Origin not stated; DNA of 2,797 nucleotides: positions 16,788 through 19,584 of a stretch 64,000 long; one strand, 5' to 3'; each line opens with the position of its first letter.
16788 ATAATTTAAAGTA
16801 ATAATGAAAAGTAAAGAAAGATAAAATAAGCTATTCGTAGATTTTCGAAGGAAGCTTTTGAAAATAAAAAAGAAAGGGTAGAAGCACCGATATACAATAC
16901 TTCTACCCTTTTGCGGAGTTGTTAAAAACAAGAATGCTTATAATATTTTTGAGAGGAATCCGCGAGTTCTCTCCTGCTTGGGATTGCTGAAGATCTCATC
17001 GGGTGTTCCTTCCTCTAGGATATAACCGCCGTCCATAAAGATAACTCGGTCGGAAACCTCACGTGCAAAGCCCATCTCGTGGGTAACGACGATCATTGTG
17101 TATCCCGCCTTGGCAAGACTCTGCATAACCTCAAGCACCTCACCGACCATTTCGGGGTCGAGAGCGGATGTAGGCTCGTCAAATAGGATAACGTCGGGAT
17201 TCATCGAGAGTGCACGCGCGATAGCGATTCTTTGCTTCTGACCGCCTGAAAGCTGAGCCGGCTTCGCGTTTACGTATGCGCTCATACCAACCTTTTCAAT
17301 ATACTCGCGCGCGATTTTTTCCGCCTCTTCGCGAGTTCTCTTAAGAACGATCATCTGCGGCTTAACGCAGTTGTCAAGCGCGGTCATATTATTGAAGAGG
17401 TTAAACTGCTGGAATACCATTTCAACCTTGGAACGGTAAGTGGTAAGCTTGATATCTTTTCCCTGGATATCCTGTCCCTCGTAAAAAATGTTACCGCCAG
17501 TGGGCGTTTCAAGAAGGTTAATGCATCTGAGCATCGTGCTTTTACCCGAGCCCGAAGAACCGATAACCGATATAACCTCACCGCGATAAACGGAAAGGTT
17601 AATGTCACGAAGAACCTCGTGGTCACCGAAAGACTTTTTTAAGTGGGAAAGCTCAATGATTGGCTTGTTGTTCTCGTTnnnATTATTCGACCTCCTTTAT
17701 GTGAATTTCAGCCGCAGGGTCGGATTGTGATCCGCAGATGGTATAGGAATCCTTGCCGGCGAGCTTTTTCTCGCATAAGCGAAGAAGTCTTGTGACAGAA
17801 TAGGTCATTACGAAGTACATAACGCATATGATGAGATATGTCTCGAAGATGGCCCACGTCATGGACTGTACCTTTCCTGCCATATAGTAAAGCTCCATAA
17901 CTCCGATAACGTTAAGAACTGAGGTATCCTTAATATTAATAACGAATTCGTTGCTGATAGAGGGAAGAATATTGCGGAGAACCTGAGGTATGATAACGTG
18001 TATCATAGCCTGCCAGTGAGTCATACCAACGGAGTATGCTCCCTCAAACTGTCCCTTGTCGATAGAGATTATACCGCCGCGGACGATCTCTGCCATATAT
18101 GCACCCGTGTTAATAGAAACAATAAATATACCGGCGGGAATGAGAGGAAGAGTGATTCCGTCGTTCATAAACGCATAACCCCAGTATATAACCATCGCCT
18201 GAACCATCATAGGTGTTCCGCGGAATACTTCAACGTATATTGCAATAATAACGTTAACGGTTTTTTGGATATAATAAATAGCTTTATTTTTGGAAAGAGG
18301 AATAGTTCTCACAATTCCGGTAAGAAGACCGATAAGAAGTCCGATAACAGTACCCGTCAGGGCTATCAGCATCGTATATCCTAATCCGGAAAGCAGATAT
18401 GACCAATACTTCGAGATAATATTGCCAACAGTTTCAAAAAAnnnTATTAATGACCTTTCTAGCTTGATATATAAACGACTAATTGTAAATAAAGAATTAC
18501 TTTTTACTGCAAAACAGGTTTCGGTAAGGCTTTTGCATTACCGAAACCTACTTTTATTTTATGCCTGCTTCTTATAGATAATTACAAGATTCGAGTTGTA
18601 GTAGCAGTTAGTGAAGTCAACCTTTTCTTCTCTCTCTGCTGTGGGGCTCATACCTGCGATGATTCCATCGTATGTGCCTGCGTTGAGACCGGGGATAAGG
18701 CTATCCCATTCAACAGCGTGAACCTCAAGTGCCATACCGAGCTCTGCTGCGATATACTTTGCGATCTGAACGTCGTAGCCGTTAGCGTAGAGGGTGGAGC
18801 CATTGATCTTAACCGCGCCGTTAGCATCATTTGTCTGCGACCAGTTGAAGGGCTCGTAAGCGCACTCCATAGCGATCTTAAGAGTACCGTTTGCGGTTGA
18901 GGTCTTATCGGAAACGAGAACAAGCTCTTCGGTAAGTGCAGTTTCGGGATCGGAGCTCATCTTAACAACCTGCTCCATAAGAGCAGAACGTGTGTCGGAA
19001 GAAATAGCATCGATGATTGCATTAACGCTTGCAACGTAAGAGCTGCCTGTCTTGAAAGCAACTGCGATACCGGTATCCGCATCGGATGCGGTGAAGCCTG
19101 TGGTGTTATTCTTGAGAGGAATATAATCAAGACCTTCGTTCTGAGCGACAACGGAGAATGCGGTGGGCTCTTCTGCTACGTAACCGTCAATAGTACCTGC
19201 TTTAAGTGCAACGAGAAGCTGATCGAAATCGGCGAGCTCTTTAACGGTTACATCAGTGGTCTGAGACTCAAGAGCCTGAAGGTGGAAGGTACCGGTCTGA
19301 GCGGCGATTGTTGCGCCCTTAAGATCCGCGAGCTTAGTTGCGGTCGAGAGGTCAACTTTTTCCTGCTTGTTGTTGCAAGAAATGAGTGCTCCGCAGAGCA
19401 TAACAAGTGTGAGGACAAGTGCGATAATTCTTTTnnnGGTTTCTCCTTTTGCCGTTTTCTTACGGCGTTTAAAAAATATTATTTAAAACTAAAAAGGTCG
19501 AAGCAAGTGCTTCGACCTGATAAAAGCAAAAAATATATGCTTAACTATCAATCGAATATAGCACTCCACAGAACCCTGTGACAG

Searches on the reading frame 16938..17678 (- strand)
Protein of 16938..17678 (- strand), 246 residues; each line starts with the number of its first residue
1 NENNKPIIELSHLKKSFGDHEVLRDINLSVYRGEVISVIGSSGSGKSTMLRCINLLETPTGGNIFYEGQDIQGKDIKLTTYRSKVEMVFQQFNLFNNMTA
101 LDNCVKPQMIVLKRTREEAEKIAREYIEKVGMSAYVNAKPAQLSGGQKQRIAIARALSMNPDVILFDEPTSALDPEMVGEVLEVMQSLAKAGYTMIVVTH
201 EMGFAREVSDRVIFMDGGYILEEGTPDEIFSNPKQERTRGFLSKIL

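Call 26: search_protein_families(library=pfam, proteins=[window:16938-17678:-], max_evalue=0.0001)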
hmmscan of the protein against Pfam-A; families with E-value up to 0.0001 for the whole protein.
window:16938-17678:- (246 aa): 4 families
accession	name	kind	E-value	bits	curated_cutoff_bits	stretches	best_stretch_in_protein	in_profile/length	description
PF00005.33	ABC_tran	-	3.3e-37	128.6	25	1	23-171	1-137/137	ABC transporter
PF13304.12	AAA_21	-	3.2e-12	47.6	27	1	136-202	231-300/304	AAA domain, putative AbiEii toxin, Type IV TA system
PF02463.25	SMC_N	-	5.8e-08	32.9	40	1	33-208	24-205/220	RecF/RecN/SMC N terminal domain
PF09818.15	ABC_ATPase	-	5.1e-05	22.9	23.2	0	139-216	154-247/283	P-loop domain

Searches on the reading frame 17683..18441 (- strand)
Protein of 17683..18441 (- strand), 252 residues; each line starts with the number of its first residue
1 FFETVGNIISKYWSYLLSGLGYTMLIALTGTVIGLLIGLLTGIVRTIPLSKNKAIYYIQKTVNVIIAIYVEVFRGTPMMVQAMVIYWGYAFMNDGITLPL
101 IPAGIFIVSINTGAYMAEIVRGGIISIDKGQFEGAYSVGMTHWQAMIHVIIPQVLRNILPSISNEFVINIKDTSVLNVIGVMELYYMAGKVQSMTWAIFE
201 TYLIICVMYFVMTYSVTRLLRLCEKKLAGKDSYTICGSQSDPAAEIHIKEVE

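Call 26: search_protein_families(library=pfam, proteins=[window:17683-18441:-], max_evalue=0.0001)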
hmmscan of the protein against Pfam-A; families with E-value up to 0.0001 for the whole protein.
window:17683-18441:- (252 aa): 1 family
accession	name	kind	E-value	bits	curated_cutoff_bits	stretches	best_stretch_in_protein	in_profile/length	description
PF00528.27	BPD_transp_1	-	4.5e-22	79.1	26.4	1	57-227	11-182/184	Binding-protein-dependent transport system inner membrane component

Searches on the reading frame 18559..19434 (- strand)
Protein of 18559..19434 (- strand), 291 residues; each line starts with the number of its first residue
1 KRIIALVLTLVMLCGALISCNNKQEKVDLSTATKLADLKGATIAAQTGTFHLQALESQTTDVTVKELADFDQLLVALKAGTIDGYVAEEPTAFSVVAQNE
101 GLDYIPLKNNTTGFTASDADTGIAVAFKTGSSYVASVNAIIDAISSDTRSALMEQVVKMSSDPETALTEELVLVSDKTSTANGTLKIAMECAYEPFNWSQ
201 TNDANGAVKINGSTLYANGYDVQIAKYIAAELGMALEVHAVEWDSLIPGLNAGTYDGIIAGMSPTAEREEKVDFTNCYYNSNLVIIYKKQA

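Call 26: search_protein_families(library=pfam, proteins=[window:18559-19434:-], max_evalue=0.0001)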
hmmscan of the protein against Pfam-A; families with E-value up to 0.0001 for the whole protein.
window:18559-19434:- (291 aa): 2 families
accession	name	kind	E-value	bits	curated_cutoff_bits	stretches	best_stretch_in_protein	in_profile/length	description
PF00497.25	SBP_bac_3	-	1.6e-23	83.3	26.4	1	185-290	1-93/132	Bacterial extracellular solute-binding proteins, family 3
PF10613.14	Lig_chan-Glu_bd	-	1.4e-07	32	30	1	239-290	63-114/115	Ligated ion channel L-glutamate- and glycine-binding site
